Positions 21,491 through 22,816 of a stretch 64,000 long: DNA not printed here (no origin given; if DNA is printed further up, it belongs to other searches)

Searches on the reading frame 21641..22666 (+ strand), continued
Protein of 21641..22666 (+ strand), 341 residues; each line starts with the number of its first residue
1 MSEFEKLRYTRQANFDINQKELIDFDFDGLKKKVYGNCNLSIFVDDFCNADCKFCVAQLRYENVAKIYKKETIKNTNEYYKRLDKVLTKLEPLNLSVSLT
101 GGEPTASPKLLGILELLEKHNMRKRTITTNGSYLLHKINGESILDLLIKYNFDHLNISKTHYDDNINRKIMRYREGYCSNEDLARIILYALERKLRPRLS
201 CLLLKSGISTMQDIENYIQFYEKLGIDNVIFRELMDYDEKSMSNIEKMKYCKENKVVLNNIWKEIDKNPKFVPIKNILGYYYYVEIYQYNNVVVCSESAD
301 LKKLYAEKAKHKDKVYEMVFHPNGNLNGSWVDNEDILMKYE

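Call 53: search_protein_families(library=pfam, proteins=[L112:9027-10055:+, L112:12066-12983:+, L112:14360-14779:+, L112:3695-4591:-, L035:9111-10316:-, L035:10329-10853:-, L035:10867-12777:-, L035:12793-13608:-, L035:5212-7275:+, L025:9007-10983:+], max_evalue=0.01)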
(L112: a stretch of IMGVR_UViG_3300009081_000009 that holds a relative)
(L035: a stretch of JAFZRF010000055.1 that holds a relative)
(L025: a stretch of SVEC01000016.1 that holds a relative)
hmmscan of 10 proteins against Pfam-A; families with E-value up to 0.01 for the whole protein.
L112:9027-10055:+ (342 aa): 1 family
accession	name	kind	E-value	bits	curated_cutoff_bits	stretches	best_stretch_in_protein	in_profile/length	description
PF04055.27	Radical_SAM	-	0.0003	21.4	29.5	1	68-173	2-91/166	Radical SAM superfamily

L112:12066-12983:+ (305 aa): 0 families

L112:14360-14779:+ (139 aa): 0 families

L112:3695-4591:- (298 aa): 1 family
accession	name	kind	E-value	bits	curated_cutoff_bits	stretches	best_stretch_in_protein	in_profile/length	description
PF04055.27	Radical_SAM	-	0.003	18.2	29.5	1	64-154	2-88/166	Radical SAM superfamily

L035:9111-10316:- (401 aa): 2 families
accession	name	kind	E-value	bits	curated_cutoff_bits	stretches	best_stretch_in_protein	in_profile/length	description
PF04095.22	NAPRTase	-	9.9e-65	219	20.8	1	166-388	1-234/239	Nicotinate phosphoribosyltransferase (NAPRTase) family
PF17767.7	NAPRTase_N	-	2e-29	102.9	32.6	1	11-131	1-125/125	Nicotinate phosphoribosyltransferase (NAPRTase) N-terminal domain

L035:10329-10853:- (174 aa): 1 family
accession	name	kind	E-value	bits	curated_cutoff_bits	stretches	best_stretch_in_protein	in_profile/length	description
PF00857.26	Isochorismatase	-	2.9e-23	83.3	27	1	5-170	3-167/175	Isochorismatase domain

L035:10867-12777:- (636 aa): 3 families
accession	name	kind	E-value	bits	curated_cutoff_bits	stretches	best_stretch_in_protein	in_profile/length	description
PF04055.27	Radical_SAM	-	1.7e-19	71.1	29.5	1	56-230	1-165/166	Radical SAM superfamily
PF00293.34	NUDIX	-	1.5e-18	67.6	21.1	1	472-583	5-118/134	NUDIX domain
PF06969.22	HemN_C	-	5.3e-06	26.8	24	1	376-419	21-64/67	HemN C-terminal domain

L035:12793-13608:- (271 aa): 2 families
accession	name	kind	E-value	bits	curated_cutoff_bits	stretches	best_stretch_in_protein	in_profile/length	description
PF21906.2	NrtR_WHD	-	6.1e-17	62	27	1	212-267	2-59/61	NrtR DNA-binding winged helix domain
PF00293.34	NUDIX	-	8e-16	58.7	21.1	1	44-142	13-114/134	NUDIX domain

L035:5212-7275:+ (687 aa): 2 families
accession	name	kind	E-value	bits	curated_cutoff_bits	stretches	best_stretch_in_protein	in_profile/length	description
PF04055.27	Radical_SAM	-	2e-14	54.6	29.5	1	387-535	6-148/166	Radical SAM superfamily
PF13353.11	Fer4_12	-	0.0092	16.7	22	0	386-476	13-96/137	4Fe-4S single cluster domain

L025:9007-10983:+ (658 aa): 2 families
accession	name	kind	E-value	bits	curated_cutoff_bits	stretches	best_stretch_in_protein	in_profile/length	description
PF04055.27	Radical_SAM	-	8.1e-13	49.3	29.5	1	371-523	5-151/166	Radical SAM superfamily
PF13353.11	Fer4_12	-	0.00089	20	22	1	371-457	13-92/137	4Fe-4S single cluster domain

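Call 59: search_solved_structures(query=A2, max_evalue=0.01)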
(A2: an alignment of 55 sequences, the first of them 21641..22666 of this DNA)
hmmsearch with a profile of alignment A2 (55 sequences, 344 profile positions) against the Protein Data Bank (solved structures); distinct sequences matched with E-value up to 0.01: 7.
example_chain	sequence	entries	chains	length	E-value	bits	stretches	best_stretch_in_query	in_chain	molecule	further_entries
2fb2_A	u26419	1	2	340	1.2e-11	47.3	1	41-251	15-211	Molybdenum cofactor biosynthesis protein A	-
1tv7_A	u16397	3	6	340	2.1e-11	46.5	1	42-251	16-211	Molybdenum cofactor biosynthesis protein A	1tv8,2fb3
6y1x_A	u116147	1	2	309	1.8e-07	33.6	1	45-142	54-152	Radical SAM domain protein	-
7tol_A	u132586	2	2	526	3.6e-07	32.6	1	44-140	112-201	glycerol dibiphytanyl glycerol tetraether - macrocyclic archaeol synthase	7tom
8ai3_A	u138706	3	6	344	0.0021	20.2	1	39-165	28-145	Putative peptide biosynthesis protein YydG | Radical SAM core domain-containing protein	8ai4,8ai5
8ai1_A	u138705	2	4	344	0.0021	20.2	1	39-165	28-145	Putative peptide biosynthesis protein YydG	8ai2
8ai6_A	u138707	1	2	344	0.0021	20.2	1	39-165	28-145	Putative peptide biosynthesis protein YydG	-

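Call 66: find_encoding_contigs(protein=P0083, flank=10000, max_places=2)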
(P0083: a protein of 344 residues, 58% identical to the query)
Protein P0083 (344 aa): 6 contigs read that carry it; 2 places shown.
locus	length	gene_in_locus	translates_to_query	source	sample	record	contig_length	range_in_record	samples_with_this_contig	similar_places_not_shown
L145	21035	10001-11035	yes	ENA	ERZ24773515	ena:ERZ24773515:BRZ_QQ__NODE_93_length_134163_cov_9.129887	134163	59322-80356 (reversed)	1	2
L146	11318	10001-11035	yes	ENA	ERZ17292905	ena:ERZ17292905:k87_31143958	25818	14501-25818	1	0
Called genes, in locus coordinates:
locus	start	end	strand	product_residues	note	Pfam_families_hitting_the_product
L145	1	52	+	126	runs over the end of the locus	-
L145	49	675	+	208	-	-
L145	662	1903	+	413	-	PF17767:NAPRTase_N, PF04095:NAPRTase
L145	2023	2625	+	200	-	-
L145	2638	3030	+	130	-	PF11750:DUF3307 (faint)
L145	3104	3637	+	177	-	-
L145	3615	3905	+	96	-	-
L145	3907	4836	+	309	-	PF13353:Fer4_12 (weak), PF04055:Radical_SAM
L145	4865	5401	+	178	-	-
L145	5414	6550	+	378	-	-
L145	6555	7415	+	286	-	-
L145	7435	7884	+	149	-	-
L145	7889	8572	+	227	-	PF09414:RNA_ligase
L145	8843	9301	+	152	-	PF18143:HAD_SAK_2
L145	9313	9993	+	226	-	PF04055:Radical_SAM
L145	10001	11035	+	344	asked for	PF04055:Radical_SAM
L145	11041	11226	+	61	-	-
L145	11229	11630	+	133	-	-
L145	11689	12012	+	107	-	PF11195:Tad2-like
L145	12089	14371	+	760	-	PF01966:HD (weak), PF00270:DEAD, PF04851:ResIII, PF22590:Cas3-like_C_2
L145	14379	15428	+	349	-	PF28157:Cas7fv-like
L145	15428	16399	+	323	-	-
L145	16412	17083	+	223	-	PF01881:Cas_Cas6_C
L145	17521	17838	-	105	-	-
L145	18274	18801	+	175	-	PF08719:NADAR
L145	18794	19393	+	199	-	-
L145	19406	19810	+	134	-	-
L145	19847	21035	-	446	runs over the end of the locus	-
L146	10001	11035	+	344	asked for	PF04055:Radical_SAM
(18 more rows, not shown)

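Call 67: find_encoding_contigs(protein=P0111, flank=10000, max_places=2)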
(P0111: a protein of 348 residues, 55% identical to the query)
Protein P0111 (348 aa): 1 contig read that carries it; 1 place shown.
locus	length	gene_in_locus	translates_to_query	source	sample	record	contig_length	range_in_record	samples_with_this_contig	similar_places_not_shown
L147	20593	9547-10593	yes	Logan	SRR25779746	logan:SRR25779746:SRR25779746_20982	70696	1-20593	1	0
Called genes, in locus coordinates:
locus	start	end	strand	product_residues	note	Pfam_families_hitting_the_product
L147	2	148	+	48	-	?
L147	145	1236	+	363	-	-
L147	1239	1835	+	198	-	-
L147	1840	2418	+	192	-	-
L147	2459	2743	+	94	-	-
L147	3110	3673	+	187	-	PF13489:Methyltransf_23, PF08241:Methyltransf_11, PF08242:Methyltransf_12 (weak), PF13649:Methyltransf_25 (faint), PF13847:Methyltransf_31 (weak)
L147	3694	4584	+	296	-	PF01075:Glyco_transf_9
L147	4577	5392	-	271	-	-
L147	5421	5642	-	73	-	-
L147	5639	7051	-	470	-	PF13489:Methyltransf_23 (faint), PF08241:Methyltransf_11 (weak)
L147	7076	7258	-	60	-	-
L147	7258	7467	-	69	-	-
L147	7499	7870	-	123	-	-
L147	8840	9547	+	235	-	PF04055:Radical_SAM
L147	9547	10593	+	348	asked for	PF04055:Radical_SAM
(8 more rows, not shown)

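Call 72: search_solved_structures(query=A5, max_evalue=10)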
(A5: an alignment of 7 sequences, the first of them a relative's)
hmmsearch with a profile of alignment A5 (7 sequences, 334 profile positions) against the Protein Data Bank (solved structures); distinct sequences matched with E-value up to 10: 3.
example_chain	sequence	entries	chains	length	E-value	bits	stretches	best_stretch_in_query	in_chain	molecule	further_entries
2wsh_A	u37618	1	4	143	0.29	13.6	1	84-128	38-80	ENDONUCLEASE II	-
5gm6_a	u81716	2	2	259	0.5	12.8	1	278-320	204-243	Pre-mRNA-splicing factor CWC24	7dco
3bkp_A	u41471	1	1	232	1.1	11.6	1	222-304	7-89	Cyclophilin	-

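Call 74: search_protein_representatives(alignment_id=A2)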
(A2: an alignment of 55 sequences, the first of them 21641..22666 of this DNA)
Query: 55 sequences, 344 profile positions. Proteins with E-value up to 0.001 (for the whole library): 1998; up to 1e-10: 740; up to 1e-30: 149. The best 150 are listed.
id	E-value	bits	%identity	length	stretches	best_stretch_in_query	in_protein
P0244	1.5e-136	471.2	-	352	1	4-342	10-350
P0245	1.6e-134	464.6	-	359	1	9-343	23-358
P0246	3.0e-120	417.6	-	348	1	9-340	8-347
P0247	1.1e-115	402.6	-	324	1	1-333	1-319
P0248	6.6e-113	393.5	-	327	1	1-342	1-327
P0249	3.9e-111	387.6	-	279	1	125-343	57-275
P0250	3.7e-108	377.8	-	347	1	15-343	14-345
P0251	1.1e-105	369.7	-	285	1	67-343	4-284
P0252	1.3e-105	369.4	-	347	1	9-340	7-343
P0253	2.9e-99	348.6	-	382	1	8-339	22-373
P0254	5.1e-99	347.8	-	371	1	8-340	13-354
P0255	1.1e-98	346.7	-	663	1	6-339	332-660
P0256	6.3e-96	337.6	-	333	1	3-342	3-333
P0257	1.6e-93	329.8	-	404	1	34-342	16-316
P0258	2.1e-91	322.7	-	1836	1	8-340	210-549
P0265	2.0e-85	303.1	-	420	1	15-339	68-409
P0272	3.1e-82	292.6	-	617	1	20-334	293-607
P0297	1.9e-57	211.1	-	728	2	24-240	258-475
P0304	2.0e-53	197.9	-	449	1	18-305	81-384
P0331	1.3e-41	159.0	-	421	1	30-340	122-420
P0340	5.4e-39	150.4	-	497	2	38-338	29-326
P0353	9.6e-37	143.0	-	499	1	22-338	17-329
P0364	8.1e-36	140.0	-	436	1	50-342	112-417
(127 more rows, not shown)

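Call 75: search_protein_families(library=pfam, proteins=[P0258, P0297, P0272, P0265, P0257, P0304, P0331, P0340, P0353, P0364], max_evalue=0.001)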
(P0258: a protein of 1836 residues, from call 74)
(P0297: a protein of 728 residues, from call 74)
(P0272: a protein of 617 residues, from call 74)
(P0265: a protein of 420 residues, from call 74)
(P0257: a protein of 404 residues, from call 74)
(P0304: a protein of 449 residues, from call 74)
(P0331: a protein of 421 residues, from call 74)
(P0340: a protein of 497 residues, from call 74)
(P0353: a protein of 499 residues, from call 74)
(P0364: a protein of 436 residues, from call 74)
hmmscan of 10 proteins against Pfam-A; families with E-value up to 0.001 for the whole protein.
P0258 (1836 aa): 1 family
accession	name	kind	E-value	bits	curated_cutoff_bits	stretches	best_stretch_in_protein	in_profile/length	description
PF04055.27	Radical_SAM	-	1.2e-12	48.7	29.5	1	247-409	2-150/166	Radical SAM superfamily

P0297 (728 aa): 1 family
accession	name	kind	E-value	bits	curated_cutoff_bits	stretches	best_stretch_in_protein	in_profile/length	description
PF04055.27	Radical_SAM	-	1.4e-10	42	29.5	1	284-396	7-108/166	Radical SAM superfamily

P0272 (617 aa): 1 family
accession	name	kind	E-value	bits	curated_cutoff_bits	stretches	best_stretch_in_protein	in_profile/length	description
PF04055.27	Radical_SAM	-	2.5e-19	70.5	29.5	2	34-138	2-110/166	Radical SAM superfamily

P0265 (420 aa): 2 families
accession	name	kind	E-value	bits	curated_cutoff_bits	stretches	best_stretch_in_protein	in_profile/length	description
PF04055.27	Radical_SAM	-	1.1e-14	55.4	29.5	1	97-278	1-161/166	Radical SAM superfamily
PF13353.11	Fer4_12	-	2.3e-05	25.2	22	1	100-218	12-117/137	4Fe-4S single cluster domain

P0257 (404 aa): 2 families
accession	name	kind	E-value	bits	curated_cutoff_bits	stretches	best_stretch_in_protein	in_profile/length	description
PF04055.27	Radical_SAM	-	7.1e-08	33.2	29.5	1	30-144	5-115/166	Radical SAM superfamily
PF13353.11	Fer4_12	-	5.3e-06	27.2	22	1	30-126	13-112/137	4Fe-4S single cluster domain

P0304 (449 aa): 2 families
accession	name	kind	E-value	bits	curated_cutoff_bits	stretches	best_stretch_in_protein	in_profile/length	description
PF04055.27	Radical_SAM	-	8e-12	46.1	29.5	1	109-276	3-143/166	Radical SAM superfamily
PF22612.2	GH113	-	0.00034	20.5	27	1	206-282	7-81/289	Glycoside Hydrolase Family 113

P0331 (421 aa): 1 family
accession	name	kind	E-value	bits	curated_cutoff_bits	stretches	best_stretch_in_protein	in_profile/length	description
PF04055.27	Radical_SAM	-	5.2e-13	49.9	29.5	1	136-269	1-133/166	Radical SAM superfamily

P0340 (497 aa): 0 families

P0353 (499 aa): 0 families

P0364 (436 aa): 0 families
